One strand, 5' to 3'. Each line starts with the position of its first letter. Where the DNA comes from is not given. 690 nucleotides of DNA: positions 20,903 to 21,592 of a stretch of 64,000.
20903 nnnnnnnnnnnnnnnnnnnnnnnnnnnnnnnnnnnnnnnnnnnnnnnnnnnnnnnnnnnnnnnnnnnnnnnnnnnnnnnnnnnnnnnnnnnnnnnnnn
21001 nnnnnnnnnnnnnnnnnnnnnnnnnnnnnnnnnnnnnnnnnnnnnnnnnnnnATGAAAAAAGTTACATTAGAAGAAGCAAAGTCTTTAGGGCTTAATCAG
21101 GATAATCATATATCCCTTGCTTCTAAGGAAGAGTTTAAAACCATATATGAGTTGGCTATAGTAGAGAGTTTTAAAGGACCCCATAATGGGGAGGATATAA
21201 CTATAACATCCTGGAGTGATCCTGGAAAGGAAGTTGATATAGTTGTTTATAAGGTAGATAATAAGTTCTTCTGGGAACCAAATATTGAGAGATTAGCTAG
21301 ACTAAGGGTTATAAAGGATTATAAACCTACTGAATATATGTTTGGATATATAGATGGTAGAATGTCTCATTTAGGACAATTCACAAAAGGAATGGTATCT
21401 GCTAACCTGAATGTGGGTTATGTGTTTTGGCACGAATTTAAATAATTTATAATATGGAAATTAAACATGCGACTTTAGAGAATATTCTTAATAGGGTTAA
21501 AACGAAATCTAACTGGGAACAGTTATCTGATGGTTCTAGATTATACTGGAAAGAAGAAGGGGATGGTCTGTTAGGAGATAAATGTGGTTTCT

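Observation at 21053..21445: Early small ORF carries a copy of the major-capsid C-terminal motif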

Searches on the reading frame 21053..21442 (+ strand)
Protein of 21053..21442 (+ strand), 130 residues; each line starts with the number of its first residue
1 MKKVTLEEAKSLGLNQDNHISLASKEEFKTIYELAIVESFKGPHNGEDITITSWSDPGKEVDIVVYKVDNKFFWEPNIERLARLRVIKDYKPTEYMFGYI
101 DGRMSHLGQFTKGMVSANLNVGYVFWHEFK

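Call 8: search_protein_families(library=phrogs, proteins=[window:21053-21442:+], max_evalue=0.01)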
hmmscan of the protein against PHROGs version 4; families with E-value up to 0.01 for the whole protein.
window:21053-21442:+ (130 aa): 0 families

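Call 9: search_protein_families(library=pfam, proteins=[window:21053-21442:+], max_evalue=0.01)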
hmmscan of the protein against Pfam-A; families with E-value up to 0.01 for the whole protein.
window:21053-21442:+ (130 aa): 0 families

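Call 11: search_dna_similar(query=window:21053-21442:+, collection=phages, mode=protein, max_evalue=0.01, max_rows=40)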
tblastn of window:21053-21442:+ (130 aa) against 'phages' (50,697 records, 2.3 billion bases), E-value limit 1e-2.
No match.

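Call 12: find_homologous_proteins(query=window:21053-21442:+, max_evalue=0.01)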
Query window:21053-21442:+ (130 aa): 2 proteins with E <= 0.01 among 7 candidates.
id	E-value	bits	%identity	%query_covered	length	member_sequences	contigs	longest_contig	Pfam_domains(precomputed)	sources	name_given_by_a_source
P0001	9.3e-83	292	100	100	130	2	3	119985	-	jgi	-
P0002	5.4e-64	232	80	100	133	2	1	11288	-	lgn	-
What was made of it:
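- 21053..21445 (+): Mini-MCP gene (130 aa plus stop), the first gene of the + strand block. The identical protein P0001 occurs on 3 contigs and an 80% relative is P0002 (call 12).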

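Call 14: find_encoding_contigs(protein=P0002, flank=10000)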
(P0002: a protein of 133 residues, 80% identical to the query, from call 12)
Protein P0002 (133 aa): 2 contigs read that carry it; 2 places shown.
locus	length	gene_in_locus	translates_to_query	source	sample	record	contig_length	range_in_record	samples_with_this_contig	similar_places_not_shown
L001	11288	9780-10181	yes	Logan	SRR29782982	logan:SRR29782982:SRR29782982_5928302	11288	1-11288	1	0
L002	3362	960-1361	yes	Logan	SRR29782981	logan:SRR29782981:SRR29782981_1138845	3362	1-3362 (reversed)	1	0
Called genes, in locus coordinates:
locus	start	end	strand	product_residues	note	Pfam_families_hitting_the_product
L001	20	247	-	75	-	-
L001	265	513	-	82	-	-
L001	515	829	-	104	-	-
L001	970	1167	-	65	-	-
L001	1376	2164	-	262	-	-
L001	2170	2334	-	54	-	-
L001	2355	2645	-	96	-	-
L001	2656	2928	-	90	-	-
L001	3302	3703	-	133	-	PF26820:Phage_T4_Y00F (weak)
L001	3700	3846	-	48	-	-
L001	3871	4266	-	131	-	-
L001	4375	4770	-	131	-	-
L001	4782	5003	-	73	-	-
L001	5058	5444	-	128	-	-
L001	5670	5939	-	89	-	-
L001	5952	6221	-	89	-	-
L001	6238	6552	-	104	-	-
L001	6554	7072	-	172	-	-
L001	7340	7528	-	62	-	-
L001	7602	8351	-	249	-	PF03690:MYG1_exonuc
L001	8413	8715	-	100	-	-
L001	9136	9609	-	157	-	-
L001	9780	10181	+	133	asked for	-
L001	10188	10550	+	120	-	-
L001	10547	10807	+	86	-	-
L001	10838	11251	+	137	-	-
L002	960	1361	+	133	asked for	-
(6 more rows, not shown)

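Call 15: find_encoding_contigs(protein=P0001, flank=10000)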
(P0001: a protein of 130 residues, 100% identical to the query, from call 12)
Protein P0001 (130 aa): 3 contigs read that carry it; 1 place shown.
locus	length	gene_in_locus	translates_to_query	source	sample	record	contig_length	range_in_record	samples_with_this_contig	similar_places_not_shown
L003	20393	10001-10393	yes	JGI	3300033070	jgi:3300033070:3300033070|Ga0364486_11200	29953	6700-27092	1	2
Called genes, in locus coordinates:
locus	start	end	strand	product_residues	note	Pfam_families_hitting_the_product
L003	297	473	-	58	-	-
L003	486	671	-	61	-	-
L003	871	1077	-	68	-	-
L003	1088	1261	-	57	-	-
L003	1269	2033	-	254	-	-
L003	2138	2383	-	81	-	-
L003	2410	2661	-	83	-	-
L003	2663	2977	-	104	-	-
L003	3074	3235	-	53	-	-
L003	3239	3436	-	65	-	-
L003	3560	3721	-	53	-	-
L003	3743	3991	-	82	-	-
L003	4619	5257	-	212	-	-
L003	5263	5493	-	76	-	-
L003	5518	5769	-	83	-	-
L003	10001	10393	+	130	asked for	-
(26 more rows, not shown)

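Call 27: search_protein_representatives(alignment_id=A1)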
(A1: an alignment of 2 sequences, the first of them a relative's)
Query: 2 sequences, 133 profile positions. Proteins with E-value up to 0.001 (for the whole library): 35; up to 1e-10: 3; up to 1e-30: 1. The best 35 are listed.
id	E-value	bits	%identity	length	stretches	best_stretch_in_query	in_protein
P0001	9.4e-82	287.8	-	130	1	3-133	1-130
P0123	7.3e-14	68.1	-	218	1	12-131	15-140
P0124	8.9e-13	64.6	-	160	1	12-132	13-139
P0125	3.2e-10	56.3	-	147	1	16-131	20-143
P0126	4.2e-10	55.9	-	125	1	3-132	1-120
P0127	7.3e-10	55.1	-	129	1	4-122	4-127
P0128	1.5e-09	54.1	-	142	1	12-133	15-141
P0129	2.8e-09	53.2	-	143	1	47-133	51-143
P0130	3.2e-09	53.0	-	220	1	13-132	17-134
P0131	1.1e-08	51.3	-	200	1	46-132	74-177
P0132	1.4e-08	51.0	-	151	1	12-132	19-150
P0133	2.4e-07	47.0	-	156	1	48-132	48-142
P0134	2.7e-07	46.8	-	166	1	50-133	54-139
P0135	4.8e-07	46.0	-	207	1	4-102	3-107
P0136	6.7e-07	45.5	-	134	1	61-132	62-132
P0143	6.6e-06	42.3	-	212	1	40-132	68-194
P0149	5.7e-05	39.3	-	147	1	16-133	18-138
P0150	1.1e-04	38.4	-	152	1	16-130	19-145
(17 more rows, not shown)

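Call 39: predict_structure(alignment_id=A3)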
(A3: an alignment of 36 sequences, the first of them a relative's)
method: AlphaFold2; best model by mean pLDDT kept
length: 130 residues; sequences in the alignment: 36
mean_pLDDT: 92.1   pTM: 0.84
mean pLDDT of the five models: 92.1, 91.4, 91.0, 87.3, 87.1
residues with pLDDT >= 90: 102; 70-90: 26; 50-70: 2; < 50: 0
segments of 3 or more residues with pLDDT < 50: none
pLDDT, mean of each block of 10 residues (from residue 1): 94 96 95 87 92 86 94 97 94 94 94 79 95
secondary structure, 60 per line:
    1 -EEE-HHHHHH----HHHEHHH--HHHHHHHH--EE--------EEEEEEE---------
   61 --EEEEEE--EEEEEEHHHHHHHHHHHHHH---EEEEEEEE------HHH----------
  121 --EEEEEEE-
elements in order: E2-4 H6-11 H25-32 E45-51 E63-68 E71-76 H77-90 E94-101 E123-129
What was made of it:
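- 21053..21445 (+): AlphaFold pLDDT 92.1 (call 39).
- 21173..21316 (+): Mini residues 41-88: G.E..IT.W ... DI.VY ... WEP..E + helix module. AlphaFold: strands 45-51, 63-68, 71-76 and helix 77-90 (call 39).
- AlphaFold pLDDT 92.1, pTM 0.84 (call 39). A confident compact fold (call 39).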

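Call 43: fold_search(model_id=the predicted structure, library=pdb)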
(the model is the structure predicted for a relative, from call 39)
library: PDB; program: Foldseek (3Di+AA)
matches with E <= 10: 289; with E <= 0.001: 0
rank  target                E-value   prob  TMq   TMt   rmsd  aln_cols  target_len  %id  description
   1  2idj_A                6.8e-01  0.04  0.19  0.11  18.5       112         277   12  Crystal Structure of Rat Glycine N-Methyltransferase Apoprotein, Monoclinic Form (released 2006-12-19)
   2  4v19_X                1.1e+00  0.05  0.20  0.20  12.6        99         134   11  Structure of the large subunit of the mammalian mitoribosome, part 1 of 2 (released 2014-10-08)
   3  2idj_C                1.1e+00  0.04  0.19  0.11  18.1        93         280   13  Crystal Structure of Rat Glycine N-Methyltransferase Apoprotein, Monoclinic Form (released 2006-12-19)
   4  5n77_A                1.1e+00  0.03  0.13  0.08  10.6        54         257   20  Crystal structure of the cytosolic domain of the CorA magnesium channel from Escherichia coli in complex with magnesiu (released 2017-07-12)
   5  1r74_A                1.2e+00  0.07  0.24  0.13  10.3       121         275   12  Crystal Structure of Human Glycine N-Methyltransferase (released 2004-09-21)
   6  7egk_B                1.3e+00  0.06  0.19  0.22   9.3        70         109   13  Bicarbonate transporter complex SbtA-SbtB bound to AMP (released 2021-05-26)
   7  5n77_C                1.3e+00  0.06  0.14  0.09  10.6        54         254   18  Crystal structure of the cytosolic domain of the CorA magnesium channel from Escherichia coli in complex with magnesiu (released 2017-07-12)
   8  5n77_E                1.5e+00  0.04  0.13  0.08  10.6        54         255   20  Crystal structure of the cytosolic domain of the CorA magnesium channel from Escherichia coli in complex with magnesiu (released 2017-07-12)
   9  8ova_AD               1.7e+00  0.10  0.26  0.33  11.7       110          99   10  CRYO-EM STRUCTURE OF TRYPANOSOMA BRUCEI PROCYCLIC FORM 80S RIBOSOME : PARENTAL STRAIN (released 2023-11-29)
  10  6ywe_P                1.7e+00  0.03  0.17  0.13  14.2       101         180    8  The structure of the mitoribosome from Neurospora crassa in the P/E tRNA bound state (released 2020-11-11)
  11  7qoi_BA               1.9e+00  0.04  0.18  0.06  19.0        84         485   13  Unique vertex of the phicrAss001 virion (released 2023-03-29)
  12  7yc4_A                1.9e+00  0.01  0.14  0.07  17.3        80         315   19  Acetylesterase (LgEstI) F207A (released 2023-06-07)
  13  5wam_A                2.3e+00  0.03  0.14  0.17  12.3        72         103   11  Structure of BamE from Neisseria gonorrhoeae (released 2017-12-06)
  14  6kbf_B                2.3e+00  0.02  0.15  0.05  14.0        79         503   15  Crystal structure of plasmodium lysyl-tRNA synthetase in complex with a cladosporin derivative 3 (released 2020-04-08)
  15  7x7q_A                2.6e+00  0.06  0.17  0.13   3.9        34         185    9  CryoEM structure of RuvA-RuvB-Holliday junction complex (released 2023-03-15)
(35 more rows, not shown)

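Call 44: find_encoding_contigs(protein=P0123, flank=10000, max_places=3)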
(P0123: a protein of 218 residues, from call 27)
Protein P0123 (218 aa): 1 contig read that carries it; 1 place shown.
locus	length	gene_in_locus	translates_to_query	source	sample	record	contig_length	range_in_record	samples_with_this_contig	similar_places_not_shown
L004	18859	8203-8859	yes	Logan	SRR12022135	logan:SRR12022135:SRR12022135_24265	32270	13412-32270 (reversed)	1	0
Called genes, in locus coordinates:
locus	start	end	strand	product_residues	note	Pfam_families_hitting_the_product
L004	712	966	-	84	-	-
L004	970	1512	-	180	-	-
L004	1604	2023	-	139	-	-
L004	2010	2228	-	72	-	-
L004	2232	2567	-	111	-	-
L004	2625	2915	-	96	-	-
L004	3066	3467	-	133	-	-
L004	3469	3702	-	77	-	-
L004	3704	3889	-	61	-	-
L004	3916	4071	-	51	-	-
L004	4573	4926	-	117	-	-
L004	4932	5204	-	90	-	-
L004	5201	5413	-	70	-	-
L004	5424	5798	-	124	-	PF00583:Acetyltransf_1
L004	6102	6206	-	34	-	-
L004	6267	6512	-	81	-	-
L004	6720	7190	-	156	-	-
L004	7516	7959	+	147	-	-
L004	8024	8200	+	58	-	-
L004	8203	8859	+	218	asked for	-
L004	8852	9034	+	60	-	-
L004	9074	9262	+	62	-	-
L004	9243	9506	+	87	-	-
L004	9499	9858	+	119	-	-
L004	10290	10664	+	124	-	-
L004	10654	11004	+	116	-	-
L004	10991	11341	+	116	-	-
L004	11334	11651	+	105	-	-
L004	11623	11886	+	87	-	-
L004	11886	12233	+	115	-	-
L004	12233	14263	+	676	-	-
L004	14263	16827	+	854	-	-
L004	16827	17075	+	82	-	-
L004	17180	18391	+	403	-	-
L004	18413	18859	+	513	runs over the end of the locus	PF23898:Crass_capsid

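Call 45: find_encoding_contigs(protein=P0134, flank=10000, max_places=3)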
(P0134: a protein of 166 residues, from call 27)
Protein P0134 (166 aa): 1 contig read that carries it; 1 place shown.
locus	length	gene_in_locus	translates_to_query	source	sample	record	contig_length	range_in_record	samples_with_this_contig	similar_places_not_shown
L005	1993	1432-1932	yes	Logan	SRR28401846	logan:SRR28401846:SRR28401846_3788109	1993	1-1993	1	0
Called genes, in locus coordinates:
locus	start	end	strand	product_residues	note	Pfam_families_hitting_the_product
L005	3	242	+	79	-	?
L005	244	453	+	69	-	-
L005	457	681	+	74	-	-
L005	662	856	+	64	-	-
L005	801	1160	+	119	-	-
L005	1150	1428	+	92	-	-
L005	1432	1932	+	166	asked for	-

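Call 53: search_protein_families(library=pfam, alignment_id=A3, max_evalue=1)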
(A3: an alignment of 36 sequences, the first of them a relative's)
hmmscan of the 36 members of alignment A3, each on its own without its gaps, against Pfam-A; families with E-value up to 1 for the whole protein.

A. member 1, P0001 (130 aa): 0 families

B. families by the number of members that match (of 36 scanned): 19 families
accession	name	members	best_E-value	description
PF07460.16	NUMOD3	1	1.7e-06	NUMOD3 motif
PF18078.7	Thioredoxin_11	1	0.0094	Thioredoxin-like SNTX domain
PF08675.17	RNA_bind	1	0.016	RNA binding domain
PF08842.16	Mfa2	1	0.016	Fimbrillin-A associated anchor proteins Mfa1 and Mfa2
PF02787.25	CPSase_L_D3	1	0.021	Carbamoyl-phosphate synthetase large chain, oligomerisation domain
PF23492.1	bPH_9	1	0.037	Bacterial PH domain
PF16490.10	Oxidoreduct_C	1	0.039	Putative oxidoreductase C terminal domain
PF20754.2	Thermo-DBP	1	0.041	Thermo-DBP-RP2 C-terminal domain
PF12099.14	DUF3575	1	0.043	Protein of unknown function (DUF3575)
PF00026.29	Asp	1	0.071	Eukaryotic aspartyl protease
PF24225.1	DUF7441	1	0.074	Domain of unknown function (DUF7441)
PF01051.27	Rep3_N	1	0.11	Initiator Replication protein, WH1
PF23831.1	DUF7201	1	0.12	Coiled-coil region of unknown function (DUF7201)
PF01452.22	Rota_NSP4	1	0.13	Rotavirus non structural protein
PF08416.19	PTB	1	0.15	Phosphotyrosine-binding domain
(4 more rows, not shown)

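Call 54: search_protein_families(library=phrogs, alignment_id=A3, max_evalue=0.1)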
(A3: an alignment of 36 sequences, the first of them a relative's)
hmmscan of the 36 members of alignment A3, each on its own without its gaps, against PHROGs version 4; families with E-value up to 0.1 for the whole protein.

A. member 1, P0001 (130 aa): 0 families

B. families by the number of members that match (of 36 scanned): 13 families
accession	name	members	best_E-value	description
phrog_6272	-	2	0.011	-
phrog_314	-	1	1.1e-06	homing endonuclease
phrog_30910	-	1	0.0011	-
phrog_27220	-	1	0.0026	-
phrog_655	-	1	0.0063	homing endonuclease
phrog_27034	-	1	0.0096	-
phrog_21883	-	1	0.02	-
phrog_34791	-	1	0.02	-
phrog_9670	-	1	0.068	-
phrog_1709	-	1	0.069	-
phrog_14568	-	1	0.074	-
phrog_7436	-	1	0.082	-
phrog_38032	-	1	0.098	-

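Call 60: find_encoding_contigs(protein=P0130, flank=10000, max_places=2)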
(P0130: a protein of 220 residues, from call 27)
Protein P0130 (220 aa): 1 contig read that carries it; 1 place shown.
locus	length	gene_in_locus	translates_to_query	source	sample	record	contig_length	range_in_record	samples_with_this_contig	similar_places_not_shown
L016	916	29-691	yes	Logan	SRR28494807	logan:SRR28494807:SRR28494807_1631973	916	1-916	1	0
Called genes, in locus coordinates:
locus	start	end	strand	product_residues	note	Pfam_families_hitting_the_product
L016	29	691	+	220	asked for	-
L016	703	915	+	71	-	?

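Call 61: find_encoding_contigs(protein=P0149, flank=10000, max_places=2)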
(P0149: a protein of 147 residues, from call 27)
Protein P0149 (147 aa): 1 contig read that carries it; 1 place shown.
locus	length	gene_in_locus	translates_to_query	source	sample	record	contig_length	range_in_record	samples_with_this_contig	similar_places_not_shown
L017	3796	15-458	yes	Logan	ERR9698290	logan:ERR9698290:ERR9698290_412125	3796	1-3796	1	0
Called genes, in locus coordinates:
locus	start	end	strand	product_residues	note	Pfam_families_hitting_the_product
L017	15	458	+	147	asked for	-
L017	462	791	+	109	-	-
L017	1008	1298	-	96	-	-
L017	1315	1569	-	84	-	-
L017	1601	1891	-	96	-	-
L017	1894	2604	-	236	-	-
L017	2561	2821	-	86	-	-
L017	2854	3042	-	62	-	-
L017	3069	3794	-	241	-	?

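Call 62: find_encoding_contigs(protein=P0143, flank=10000, max_places=2)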
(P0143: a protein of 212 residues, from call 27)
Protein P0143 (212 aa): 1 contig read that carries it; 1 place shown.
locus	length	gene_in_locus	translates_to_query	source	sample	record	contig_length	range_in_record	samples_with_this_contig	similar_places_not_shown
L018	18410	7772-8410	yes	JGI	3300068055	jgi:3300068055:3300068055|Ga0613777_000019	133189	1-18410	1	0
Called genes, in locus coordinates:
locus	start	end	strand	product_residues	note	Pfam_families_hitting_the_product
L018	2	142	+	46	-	?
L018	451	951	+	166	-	PF05732:RepL (weak)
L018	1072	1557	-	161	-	-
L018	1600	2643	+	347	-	PF01541:GIY-YIG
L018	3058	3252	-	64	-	-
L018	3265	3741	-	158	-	-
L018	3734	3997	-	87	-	-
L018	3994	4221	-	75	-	-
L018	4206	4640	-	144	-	-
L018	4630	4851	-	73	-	-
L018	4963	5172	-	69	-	-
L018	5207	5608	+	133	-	-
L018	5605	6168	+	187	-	-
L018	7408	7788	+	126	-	-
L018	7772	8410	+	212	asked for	-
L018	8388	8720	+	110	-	PF00216:Bac_DNA_binding (weak)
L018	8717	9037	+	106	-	-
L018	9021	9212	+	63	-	-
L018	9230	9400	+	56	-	-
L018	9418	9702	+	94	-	-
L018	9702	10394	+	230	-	-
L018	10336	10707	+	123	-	-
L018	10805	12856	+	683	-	-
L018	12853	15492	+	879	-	-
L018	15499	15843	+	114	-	-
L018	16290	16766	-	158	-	-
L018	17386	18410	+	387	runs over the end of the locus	-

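Call 66: fold_search(model_id=the predicted structure, library=viral)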
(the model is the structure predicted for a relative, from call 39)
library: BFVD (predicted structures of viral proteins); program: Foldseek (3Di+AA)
matches with E <= 10: 397; with E <= 0.001: 0
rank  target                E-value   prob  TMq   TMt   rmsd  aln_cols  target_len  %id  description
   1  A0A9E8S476            4.3e-02  0.16  0.18  0.23  13.1        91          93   11  (no name in the UniProt tables at hand)
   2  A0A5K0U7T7            3.3e-01  0.05  0.17  0.05  15.3       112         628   12  S-adenosyl-L-methionine-dependent methyltransferase [Yasminevirus sp. GU-2018]
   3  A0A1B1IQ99            4.1e-01  0.04  0.15  0.15  12.5        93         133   16  (no name in the UniProt tables at hand)
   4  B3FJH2                4.3e-01  0.04  0.17  0.13  16.7       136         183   13  Uncharacterized protein [Pseudomonas phage 201phi2-1]
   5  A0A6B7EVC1            5.9e-01  0.05  0.17  0.12  15.6        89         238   13  (no name in the UniProt tables at hand)
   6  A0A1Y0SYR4            6.3e-01  0.06  0.19  0.21  16.5       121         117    9  Uncharacterized protein [Pseudomonas phage Phabio]
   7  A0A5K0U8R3            6.3e-01  0.04  0.17  0.05  16.2       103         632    7  Uncharacterized protein [Yasminevirus sp. GU-2018]
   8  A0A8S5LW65            6.8e-01  0.06  0.15  0.18  11.6        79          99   24  SsDNA binding protein [Podoviridae sp. ctx9R1]
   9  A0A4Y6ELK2            6.8e-01  0.06  0.14  0.14   8.4        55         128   18  Uncharacterized protein [Gordonia phage Chelms]
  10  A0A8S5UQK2            7.7e-01  0.41  0.21  0.07   3.1        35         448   26  Major capsid protein [Podoviridae sp. ctQyH19]
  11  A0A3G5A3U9            8.2e-01  0.08  0.23  0.21  10.4        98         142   11  Uncharacterized protein [Harvfovirus sp.]
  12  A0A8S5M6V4            8.7e-01  0.01  0.15  0.11  23.1       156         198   10  Uncharacterized protein [Myoviridae sp. ctlRg1]
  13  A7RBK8                9.9e-01  0.06  0.14  0.21  11.8        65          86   17  (no name in the UniProt tables at hand)
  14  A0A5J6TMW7            1.1e+00  0.16  0.28  0.42   8.7        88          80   16  (no name in the UniProt tables at hand)
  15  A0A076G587            1.1e+00  0.06  0.14  0.22  10.4        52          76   19  Uncharacterized protein [Vibrio phage ICP2_2011_A]
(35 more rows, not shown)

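Call 82: find_homologous_proteins(query=A3, max_evalue=0.001)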
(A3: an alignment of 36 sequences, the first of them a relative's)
Query A3 (36 sequences) (130 aa, profile of the alignment): 5 proteins with E <= 0.001 among 1792 candidates.
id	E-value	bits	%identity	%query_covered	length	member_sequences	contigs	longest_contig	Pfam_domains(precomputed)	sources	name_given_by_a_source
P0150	6.4e-41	158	29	88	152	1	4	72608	-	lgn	-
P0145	4.1e-40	155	35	60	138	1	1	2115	-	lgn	-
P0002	7.0e-40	155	80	100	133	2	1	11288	-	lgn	-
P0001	5.2e-39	152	100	100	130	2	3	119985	-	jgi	-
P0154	6.2e-26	109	29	66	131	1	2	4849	-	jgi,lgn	jgi:hypothetical protein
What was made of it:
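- Each 90% cluster is rare, with 1-4 contigs (calls 12, 82).
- Tried and rejected: Word-index protein search: 2 hits with the single protein and 5 with the family alignment (calls 12, 82).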
